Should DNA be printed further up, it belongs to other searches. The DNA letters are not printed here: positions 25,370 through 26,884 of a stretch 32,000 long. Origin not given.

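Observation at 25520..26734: Response regulator with reversed architecture: TrmB-type DNA-binding and effector-like domains followed by a C-terminal receiver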

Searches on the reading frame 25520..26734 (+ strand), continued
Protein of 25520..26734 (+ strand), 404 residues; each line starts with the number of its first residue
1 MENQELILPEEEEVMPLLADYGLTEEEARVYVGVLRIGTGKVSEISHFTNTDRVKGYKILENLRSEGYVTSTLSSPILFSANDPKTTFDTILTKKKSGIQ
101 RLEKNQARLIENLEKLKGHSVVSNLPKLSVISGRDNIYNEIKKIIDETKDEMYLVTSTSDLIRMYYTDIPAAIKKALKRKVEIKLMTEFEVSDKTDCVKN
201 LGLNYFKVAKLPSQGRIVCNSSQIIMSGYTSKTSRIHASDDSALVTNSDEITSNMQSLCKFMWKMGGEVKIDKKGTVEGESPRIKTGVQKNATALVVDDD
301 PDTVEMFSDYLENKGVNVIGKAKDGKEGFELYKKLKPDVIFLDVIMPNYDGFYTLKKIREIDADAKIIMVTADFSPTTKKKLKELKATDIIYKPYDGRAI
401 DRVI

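Call 33: find_homologous_proteins(query=P0121)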
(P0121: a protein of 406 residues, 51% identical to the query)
Query P0121 (406 aa): 322 proteins with E <= 0.001 among 6650 candidates; the best 120 are listed.
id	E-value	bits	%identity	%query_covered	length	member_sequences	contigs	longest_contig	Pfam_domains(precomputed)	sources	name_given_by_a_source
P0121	6.1e-258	873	100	100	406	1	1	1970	PF01978.26,PF11495.15,PF00072.31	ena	-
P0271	3.1e-256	867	99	100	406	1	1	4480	PF01978.26,PF11495.15,PF00072.31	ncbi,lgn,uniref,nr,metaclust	ncbi:response regulator [Candidatus Nitrosarchaeum limnium]|uniref:Response regulator receiver domai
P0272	7.4e-236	800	91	100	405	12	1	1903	PF01978.26,PF00072.31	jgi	-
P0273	1.2e-215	734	84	100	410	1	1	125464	PF01978.26,PF00072.31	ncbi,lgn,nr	ncbi:MAG: response regulator [Nitrosarchaeum sp.]|nr:response regulator [Nitrosarchaeum sp.]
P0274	7.7e-187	639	74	100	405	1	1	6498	PF01978.26,PF00072.31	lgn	-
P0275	8.1e-187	639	74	100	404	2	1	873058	PF01978.26,PF00072.31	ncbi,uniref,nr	ncbi:response regulator [Nitrosopumilus sp.]|uniref:response regulator n=1 Tax=Nitrosopumilus sp. Ta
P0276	1.6e-186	638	74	100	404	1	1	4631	PF01978.26,PF00072.31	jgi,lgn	jgi:sugar-specific transcriptional regulator TrmB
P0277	3.7e-186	637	74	100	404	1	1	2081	PF01978.26,PF00072.31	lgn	-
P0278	4.2e-186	636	73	100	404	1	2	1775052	PF01978.26,PF00072.31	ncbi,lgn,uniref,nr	ncbi:hypothetical protein NZNM25_02740 [Nitrosopumilus zosterae]|uniref:Response regulatory domain-c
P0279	4.6e-186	636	74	100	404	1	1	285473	PF01978.26,PF00072.31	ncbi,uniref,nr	ncbi:MAG: response regulator [Nitrosopumilus sp.]|uniref:response regulator n=1 Tax=Nitrosopumilus s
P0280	6.2e-186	636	74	100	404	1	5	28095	PF01978.26,PF00072.31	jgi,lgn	jgi:sugar-specific transcriptional regulator TrmB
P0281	8.8e-185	632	74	100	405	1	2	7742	PF01978.26,PF00072.31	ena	-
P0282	1.4e-182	625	72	100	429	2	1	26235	PF01978.26,PF00072.31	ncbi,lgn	ncbi:MAG: response regulator [Nitrosopumilus sp.]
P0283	5.5e-180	616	72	100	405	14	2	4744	PF01978.26,PF00072.31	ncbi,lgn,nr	ncbi:MAG: response regulator [Nitrosopumilus sp.]|nr:response regulator [Nitrosopumilus sp.] MBT8251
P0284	1.1e-179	615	72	100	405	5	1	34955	PF01978.26,PF00072.31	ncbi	ncbi:MAG: response regulator [Candidatus Nitrosopumilus sp. bin_68KS]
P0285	1.5e-178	612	71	100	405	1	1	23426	PF01978.26,PF00072.31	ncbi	-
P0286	1.8e-178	611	71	100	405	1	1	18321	PF01978.26,PF00072.31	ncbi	-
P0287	4.4e-177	607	71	100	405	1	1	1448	PF01978.26,PF00072.31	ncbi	-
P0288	1.4e-176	605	70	100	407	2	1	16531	PF01978.26,PF00072.31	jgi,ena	-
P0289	1.1e-172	592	70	100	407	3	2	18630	PF01978.26,PF00072.31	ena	-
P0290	8.2e-171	586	68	100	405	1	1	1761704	PF01978.26,PF00072.31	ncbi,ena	-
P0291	2.1e-170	585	69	99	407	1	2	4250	PF01978.26,PF11495.15,PF00072.31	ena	-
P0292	3.4e-170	584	69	99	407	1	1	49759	PF01978.26,PF11495.15,PF00072.31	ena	-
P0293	4.5e-170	584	68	100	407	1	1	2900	PF01978.26,PF11495.15,PF00072.31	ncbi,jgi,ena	-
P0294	5.7e-170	583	69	99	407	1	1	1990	PF01978.26,PF11495.15,PF00072.31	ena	-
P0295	6.2e-170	583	68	99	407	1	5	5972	PF01978.26,PF11495.15,PF00072.31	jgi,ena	jgi:sugar-specific transcriptional regulator TrmB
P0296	6.2e-170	583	69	99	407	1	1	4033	PF01978.26,PF11495.15,PF00072.31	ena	-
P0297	6.8e-170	583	68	100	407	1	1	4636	PF01978.26,PF11495.15,PF00072.31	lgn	-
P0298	7.3e-170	583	69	96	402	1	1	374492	PF01978.26,PF00072.31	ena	-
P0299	8.6e-170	583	69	99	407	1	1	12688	PF01978.26,PF11495.15,PF00072.31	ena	-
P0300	9.3e-170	583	68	100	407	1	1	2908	PF01978.26,PF11495.15,PF00072.31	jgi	-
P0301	1.0e-169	582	68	99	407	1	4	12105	PF01978.26,PF11495.15,PF00072.31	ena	-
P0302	1.3e-169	582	69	99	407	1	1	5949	PF01978.26,PF11495.15,PF00072.31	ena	-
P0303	1.3e-169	582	68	99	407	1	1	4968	PF01978.26,PF11495.15,PF00072.31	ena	-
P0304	1.5e-169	582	69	99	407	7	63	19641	PF01978.26,PF11495.15,PF00072.31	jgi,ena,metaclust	jgi:sugar-specific transcriptional regulator TrmB|metaclust:\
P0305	1.6e-169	582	69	99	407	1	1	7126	PF01978.26,PF11495.15,PF00072.31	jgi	jgi:sugar-specific transcriptional regulator TrmB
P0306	1.9e-169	582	68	99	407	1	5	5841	PF01978.26,PF11495.15,PF00072.31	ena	-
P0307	2.1e-169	582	68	99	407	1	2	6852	PF01978.26,PF11495.15,PF00072.31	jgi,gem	-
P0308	2.3e-169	581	68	99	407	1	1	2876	PF01978.26,PF11495.15,PF00072.31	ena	-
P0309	2.9e-169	581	68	100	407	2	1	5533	PF01978.26,PF00072.31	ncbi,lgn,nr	ncbi:MAG: response regulator [Nitrosopumilus sp.]|nr:response regulator [Nitrosopumilus sp.]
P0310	3.8e-169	581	67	99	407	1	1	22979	PF01978.26,PF11495.15,PF00072.31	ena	-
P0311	2.6e-168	578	68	99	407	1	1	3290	PF01978.26,PF11495.15,PF00072.31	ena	-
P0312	5.0e-168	577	67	99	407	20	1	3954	PF01978.26,PF11495.15,PF00072.31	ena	-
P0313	6.4e-168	577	68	95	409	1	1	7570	PF01978.26,PF00072.31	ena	-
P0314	6.6e-168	577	67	99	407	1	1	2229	PF01978.26,PF00072.31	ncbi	-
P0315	7.9e-167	573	67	100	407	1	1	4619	PF01978.26,PF11495.15,PF00072.31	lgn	-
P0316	3.4e-166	571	68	99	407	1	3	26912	PF01978.26,PF11495.15,PF00072.31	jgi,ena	-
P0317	5.2e-166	570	68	99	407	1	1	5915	PF01978.26,PF11495.15,PF00072.31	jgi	-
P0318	5.4e-166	570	66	100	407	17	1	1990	PF01978.26,PF00072.31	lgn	-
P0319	8.1e-146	504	58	100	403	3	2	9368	PF01978.26,PF00072.31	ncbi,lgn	-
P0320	4.1e-144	498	58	100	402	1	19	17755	PF01978.26,PF00072.31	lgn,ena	-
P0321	5.3e-144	498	60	95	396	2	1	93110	PF01978.26,PF00072.31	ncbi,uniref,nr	ncbi:histidine kinase [Nitrosopumilus sp. b1]|uniref:response regulator n=1 Tax=Nitrosopumilus sp. b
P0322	2.4e-142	492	57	100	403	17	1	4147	PF01978.26,PF00072.31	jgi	-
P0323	2.5e-142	492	58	100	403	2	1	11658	PF01978.26,PF00072.31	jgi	-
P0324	5.7e-142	491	59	95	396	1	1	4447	PF01978.26,PF00072.31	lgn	-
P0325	3.0e-140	486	58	96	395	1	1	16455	PF01978.26,PF00072.31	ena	-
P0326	1.9e-138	480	55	100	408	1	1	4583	PF01978.26,PF00072.31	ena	-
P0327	2.4e-138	479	55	98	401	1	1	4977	PF01978.26,PF00072.31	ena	-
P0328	9.7e-138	477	56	97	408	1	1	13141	PF01978.26,PF00072.31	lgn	-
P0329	3.0e-137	476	54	98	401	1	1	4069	PF01978.26,PF00072.31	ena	-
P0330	8.6e-137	474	55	100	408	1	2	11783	PF01978.26,PF00072.31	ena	-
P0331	1.8e-136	473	54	100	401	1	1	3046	PF01978.26,PF00072.31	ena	-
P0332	4.7e-136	472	57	96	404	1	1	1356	PF01978.26,PF00072.31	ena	-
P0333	1.0e-134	467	56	94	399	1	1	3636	PF01978.26,PF00072.31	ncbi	-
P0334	7.1e-133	461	54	99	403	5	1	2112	PF01978.26,PF00072.31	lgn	-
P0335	1.9e-129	450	53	100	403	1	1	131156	PF01978.26,PF00072.31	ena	-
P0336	2.6e-129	450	53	96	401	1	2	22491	PF01978.26,PF00072.31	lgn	-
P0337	7.3e-126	438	53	95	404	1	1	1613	PF01978.26,PF00072.31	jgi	-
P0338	8.9e-126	438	52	95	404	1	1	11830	PF01978.26,PF00072.31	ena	-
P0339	1.3e-125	437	53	95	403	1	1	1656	PF01978.26,PF11495.15,PF00072.31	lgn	-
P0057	5.1e-125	435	51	100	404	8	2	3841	PF01978.26,PF00072.31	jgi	-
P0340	1.0e-124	434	52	95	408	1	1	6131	PF01978.26,PF00072.31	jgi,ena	jgi:sugar-specific transcriptional regulator TrmB/CheY-like chemotaxis protein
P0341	1.4e-124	434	52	95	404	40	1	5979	PF01978.26,PF00072.31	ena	-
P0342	2.1e-124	433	52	95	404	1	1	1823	PF01978.26,PF00072.31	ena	-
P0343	3.9e-124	433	52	95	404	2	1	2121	PF01978.26,PF00072.31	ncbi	-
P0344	4.0e-124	433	53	95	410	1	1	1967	PF01978.26,PF00072.31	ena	-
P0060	9.8e-124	431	51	100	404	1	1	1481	PF01978.26,PF00072.31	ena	-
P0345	1.0e-123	431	52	95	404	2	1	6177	PF01978.26,PF00072.31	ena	-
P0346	1.1e-123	431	53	95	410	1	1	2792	PF01978.26,PF00072.31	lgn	-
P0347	1.2e-123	431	52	95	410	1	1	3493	PF01978.26,PF00072.31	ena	-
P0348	1.3e-123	431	51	95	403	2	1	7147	PF01978.26,PF00072.31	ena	-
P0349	1.4e-123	431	52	95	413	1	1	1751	PF01978.26,PF00072.31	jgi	-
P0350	1.5e-123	431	52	95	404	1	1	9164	PF01978.26,PF00072.31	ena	-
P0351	1.7e-123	430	51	95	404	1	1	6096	PF01978.26,PF00072.31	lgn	-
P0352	1.7e-123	430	52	95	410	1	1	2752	PF01978.26,PF00072.31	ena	-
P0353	2.0e-123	430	51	99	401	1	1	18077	PF01978.26,PF00072.31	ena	-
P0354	2.0e-123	430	52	95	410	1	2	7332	PF01978.26,PF00072.31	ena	-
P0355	2.0e-123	430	52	95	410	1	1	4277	PF01978.26,PF00072.31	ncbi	-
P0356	2.1e-123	430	52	95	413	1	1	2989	PF01978.26,PF00072.31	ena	-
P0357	2.1e-123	430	52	95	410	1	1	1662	PF01978.26,PF00072.31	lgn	-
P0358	2.1e-123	430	52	95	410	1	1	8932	PF01978.26,PF00072.31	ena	-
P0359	2.2e-123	430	52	95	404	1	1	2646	PF01978.26,PF00072.31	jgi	jgi:sugar-specific transcriptional regulator TrmB/CheY-like chemotaxis protein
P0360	2.2e-123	430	52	95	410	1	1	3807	PF01978.26,PF00072.31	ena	-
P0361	2.3e-123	430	52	95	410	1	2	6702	PF01978.26,PF00072.31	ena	-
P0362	2.4e-123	430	53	95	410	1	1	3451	PF01978.26,PF00072.31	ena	-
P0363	2.4e-123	430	52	95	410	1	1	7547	PF01978.26,PF00072.31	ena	-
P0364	2.4e-123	430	52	95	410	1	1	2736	PF01978.26,PF00072.31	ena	-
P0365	2.4e-123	430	51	95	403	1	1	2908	PF01978.26,PF00072.31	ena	-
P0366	2.5e-123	430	52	95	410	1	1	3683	PF01978.26,PF00072.31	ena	-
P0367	2.5e-123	430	52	95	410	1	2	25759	PF01978.26,PF00072.31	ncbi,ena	-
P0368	2.7e-123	430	52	95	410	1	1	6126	PF01978.26,PF00072.31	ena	-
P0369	2.8e-123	430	52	95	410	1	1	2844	PF01978.26,PF00072.31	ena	-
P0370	3.1e-123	430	52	95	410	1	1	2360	PF01978.26,PF00072.31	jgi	-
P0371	3.1e-123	430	52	95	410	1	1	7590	PF01978.26,PF00072.31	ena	-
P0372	3.6e-123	429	52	95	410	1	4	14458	PF01978.26,PF00072.31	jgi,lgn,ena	-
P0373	4.2e-123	429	52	95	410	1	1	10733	PF01978.26,PF00072.31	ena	-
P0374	4.4e-123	429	52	95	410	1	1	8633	PF01978.26,PF00072.31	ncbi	-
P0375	4.4e-123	429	51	95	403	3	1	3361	PF01978.26,PF00072.31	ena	-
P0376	4.5e-123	429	52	95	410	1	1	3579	PF01978.26,PF00072.31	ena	-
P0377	4.5e-123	429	52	95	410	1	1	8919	PF01978.26,PF00072.31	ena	-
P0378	4.7e-123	429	52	95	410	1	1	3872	PF01978.26,PF00072.31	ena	-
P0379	4.8e-123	429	52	95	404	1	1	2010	PF01978.26,PF00072.31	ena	-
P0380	4.8e-123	429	52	95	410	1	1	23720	PF01978.26,PF00072.31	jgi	-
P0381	6.2e-123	429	52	95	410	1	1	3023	PF01978.26,PF00072.31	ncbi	-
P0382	7.2e-123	428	52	95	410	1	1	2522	PF01978.26,PF00072.31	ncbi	-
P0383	9.3e-123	428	51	95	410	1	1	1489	PF01978.26,PF00072.31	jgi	-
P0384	1.0e-122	428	51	96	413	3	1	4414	PF01978.26,PF00072.31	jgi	-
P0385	1.1e-122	428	52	95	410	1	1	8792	PF01978.26,PF00072.31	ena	-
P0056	1.3e-122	428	52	94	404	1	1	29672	PF01978.26,PF00072.31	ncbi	-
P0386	1.5e-122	427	52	95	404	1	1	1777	PF01978.26,PF00072.31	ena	-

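Call 34: find_encoding_contigs(protein=P0278, flank=6000, max_places=2)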
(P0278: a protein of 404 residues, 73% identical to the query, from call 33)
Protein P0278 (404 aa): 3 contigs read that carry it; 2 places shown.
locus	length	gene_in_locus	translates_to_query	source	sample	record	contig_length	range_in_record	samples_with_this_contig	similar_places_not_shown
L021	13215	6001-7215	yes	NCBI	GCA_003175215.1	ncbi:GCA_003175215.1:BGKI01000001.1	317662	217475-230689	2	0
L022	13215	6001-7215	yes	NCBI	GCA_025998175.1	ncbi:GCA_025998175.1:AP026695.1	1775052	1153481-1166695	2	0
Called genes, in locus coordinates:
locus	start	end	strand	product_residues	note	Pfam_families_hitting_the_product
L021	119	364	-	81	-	-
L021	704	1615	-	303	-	PF24517:CBM96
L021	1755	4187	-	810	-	-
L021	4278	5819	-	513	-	PF12729:4HB_MCP_1, PF00672:HAMP, PF00512:HisKA, PF02518:HATPase_c, PF14501:HATPase_c_5 (weak)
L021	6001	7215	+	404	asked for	PF01978:TrmB, PF00072:Response_reg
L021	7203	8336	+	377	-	-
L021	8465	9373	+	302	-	PF00557:Peptidase_M24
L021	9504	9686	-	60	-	-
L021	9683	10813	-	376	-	PF07431:DUF1512, PF23542:DUF1512_C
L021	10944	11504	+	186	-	PF00352:TBP, PF11858:DUF3378 (faint), PF00352:TBP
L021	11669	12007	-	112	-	PF01588:tRNA_bind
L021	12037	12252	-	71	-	-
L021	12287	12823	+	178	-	PF10604:Polyketide_cyc2, PF03364:Polyketide_cyc (weak)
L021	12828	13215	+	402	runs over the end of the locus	PF13506:Glyco_transf_21, PF13641:Glyco_tranf_2_3, PF00535:Glycos_transf_2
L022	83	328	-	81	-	-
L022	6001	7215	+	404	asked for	PF01978:TrmB, PF00072:Response_reg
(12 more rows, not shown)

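Call 35: find_encoding_contigs(protein=P0273, flank=6000, max_places=2)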
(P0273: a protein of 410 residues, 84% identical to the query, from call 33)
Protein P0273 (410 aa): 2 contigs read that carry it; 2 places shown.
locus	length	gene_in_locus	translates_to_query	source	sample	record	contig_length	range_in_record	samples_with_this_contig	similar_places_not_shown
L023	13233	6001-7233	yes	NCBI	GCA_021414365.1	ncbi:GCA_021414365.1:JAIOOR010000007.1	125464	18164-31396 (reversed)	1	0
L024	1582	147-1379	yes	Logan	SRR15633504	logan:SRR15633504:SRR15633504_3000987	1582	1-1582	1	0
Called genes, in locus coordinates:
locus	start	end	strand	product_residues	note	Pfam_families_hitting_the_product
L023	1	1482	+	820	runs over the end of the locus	PF00496:SBP_bac_5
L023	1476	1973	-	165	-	PF04068:Fer4_RLI (weak), PF04034:Ribo_biogen_C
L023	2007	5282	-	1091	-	PF00932:LTD, PF01835:MG2 (faint)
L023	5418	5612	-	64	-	-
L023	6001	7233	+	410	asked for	PF01978:TrmB, PF00072:Response_reg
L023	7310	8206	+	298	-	PF00557:Peptidase_M24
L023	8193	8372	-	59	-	-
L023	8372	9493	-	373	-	PF07431:DUF1512, PF23542:DUF1512_C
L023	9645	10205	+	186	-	PF00352:TBP, PF11858:DUF3378 (faint), PF00352:TBP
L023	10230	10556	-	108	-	PF01588:tRNA_bind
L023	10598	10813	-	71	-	-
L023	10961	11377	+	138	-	PF10604:Polyketide_cyc2, PF03364:Polyketide_cyc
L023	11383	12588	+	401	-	PF13506:Glyco_transf_21, PF13641:Glyco_tranf_2_3, PF00535:Glycos_transf_2, PF10111:Glyco_tranf_2_2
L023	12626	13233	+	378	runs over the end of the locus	PF17820:PDZ_6 (faint), PF00089:Trypsin, PF13365:Trypsin_2, PF13180:PDZ_2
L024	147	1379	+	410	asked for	PF01978:TrmB, PF00072:Response_reg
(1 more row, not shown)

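Call 36: find_encoding_contigs(protein=P0335, flank=6000, max_places=2)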
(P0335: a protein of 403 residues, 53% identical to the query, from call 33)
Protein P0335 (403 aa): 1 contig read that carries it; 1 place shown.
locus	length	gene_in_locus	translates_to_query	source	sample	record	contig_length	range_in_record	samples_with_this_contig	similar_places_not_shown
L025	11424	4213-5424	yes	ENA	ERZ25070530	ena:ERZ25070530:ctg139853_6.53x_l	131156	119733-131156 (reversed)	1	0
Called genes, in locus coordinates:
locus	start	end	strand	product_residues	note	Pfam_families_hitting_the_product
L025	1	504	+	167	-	?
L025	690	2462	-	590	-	-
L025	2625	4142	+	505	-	PF12729:4HB_MCP_1 (weak), PF00672:HAMP, PF00512:HisKA, PF02518:HATPase_c, PF14501:HATPase_c_5 (weak)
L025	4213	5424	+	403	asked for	PF01978:TrmB, PF00072:Response_reg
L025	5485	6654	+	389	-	-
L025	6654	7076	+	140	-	PF00072:Response_reg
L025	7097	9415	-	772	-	PF00133:tRNA-synt_1, PF09334:tRNA-synt_1g, PF08264:Anticodon_1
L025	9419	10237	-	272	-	PF01242:PTPS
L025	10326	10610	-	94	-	PF01329:Pterin_4a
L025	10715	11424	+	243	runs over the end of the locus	PF00733:Asn_synthase, PF24167:DUF7411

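Call 37: find_homologous_proteins(query=P0122)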
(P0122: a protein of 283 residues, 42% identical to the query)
Query P0122 (283 aa): 41 proteins with E <= 0.001 among 1472 candidates.
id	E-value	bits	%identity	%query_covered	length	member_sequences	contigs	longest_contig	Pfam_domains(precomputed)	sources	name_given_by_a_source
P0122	2.6e-179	612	100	100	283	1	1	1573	PF01978.26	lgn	-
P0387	3.7e-160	550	90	100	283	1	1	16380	PF01978.26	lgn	-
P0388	2.3e-122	426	70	99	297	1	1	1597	PF01978.26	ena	-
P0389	8.8e-118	411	68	99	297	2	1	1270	PF01978.26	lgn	-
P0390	3.1e-114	399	66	99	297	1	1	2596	PF01978.26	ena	-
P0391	2.3e-113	396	66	99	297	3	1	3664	PF01978.26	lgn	-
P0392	1.7e-96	341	60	97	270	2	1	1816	PF01978.26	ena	-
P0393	6.4e-94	332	57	97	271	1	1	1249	PF01978.26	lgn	-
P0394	1.5e-92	328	55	97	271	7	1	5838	PF01978.26,PF11495.15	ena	-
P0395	7.7e-91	322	56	95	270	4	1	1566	PF01978.26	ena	-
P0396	1.5e-90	321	57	96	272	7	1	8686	PF01978.26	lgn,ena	-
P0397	3.8e-90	320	54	98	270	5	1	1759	PF01978.26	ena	-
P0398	8.4e-90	319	55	97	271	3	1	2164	PF01978.26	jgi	-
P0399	9.4e-90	319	55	98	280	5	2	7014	PF01978.26,PF11495.15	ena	-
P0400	1.3e-89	318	56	94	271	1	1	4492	PF01978.26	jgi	-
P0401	1.6e-88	315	54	95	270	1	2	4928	PF01978.26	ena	-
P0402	2.4e-87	311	53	96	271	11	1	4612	PF01978.26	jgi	-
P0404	5.3e-85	303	53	97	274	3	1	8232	PF01978.26,PF24409.2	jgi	-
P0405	9.4e-84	299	53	95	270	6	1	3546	PF01978.26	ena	-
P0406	1.8e-83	298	52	94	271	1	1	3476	PF01978.26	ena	-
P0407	1.8e-82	295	53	97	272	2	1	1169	PF01978.26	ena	-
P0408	2.1e-82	295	55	96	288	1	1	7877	PF01978.26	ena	-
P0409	3.5e-82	294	52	97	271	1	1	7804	PF01978.26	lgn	-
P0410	9.4e-82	293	56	89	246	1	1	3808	PF01978.26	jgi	-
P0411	2.3e-79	285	51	96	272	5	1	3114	PF01978.26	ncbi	-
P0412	3.1e-79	284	52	96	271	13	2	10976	PF01978.26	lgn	-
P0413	3.4e-79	284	51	97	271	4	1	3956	PF01978.26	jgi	-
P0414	7.8e-79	283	53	89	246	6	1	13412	PF01978.26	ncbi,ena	-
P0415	8.0e-79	283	53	96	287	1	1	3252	PF01978.26,PF11495.15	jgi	-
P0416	1.0e-78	283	53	89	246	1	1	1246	PF01978.26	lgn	-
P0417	1.8e-78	282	48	95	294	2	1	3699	PF01978.26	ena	-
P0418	6.1e-77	277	51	93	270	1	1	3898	PF01978.26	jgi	-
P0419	3.7e-74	268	48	97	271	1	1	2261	PF01978.26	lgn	-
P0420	1.8e-72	262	48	93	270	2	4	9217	PF01978.26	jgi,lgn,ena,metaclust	metaclust:\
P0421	1.7e-69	252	54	81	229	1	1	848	PF01978.26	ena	-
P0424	8.2e-44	168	53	58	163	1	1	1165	PF01978.26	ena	-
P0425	2.3e-41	160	36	95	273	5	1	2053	PF01978.26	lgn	-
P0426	2.8e-39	153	34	95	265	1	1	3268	PF01978.26,PF01022.27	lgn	-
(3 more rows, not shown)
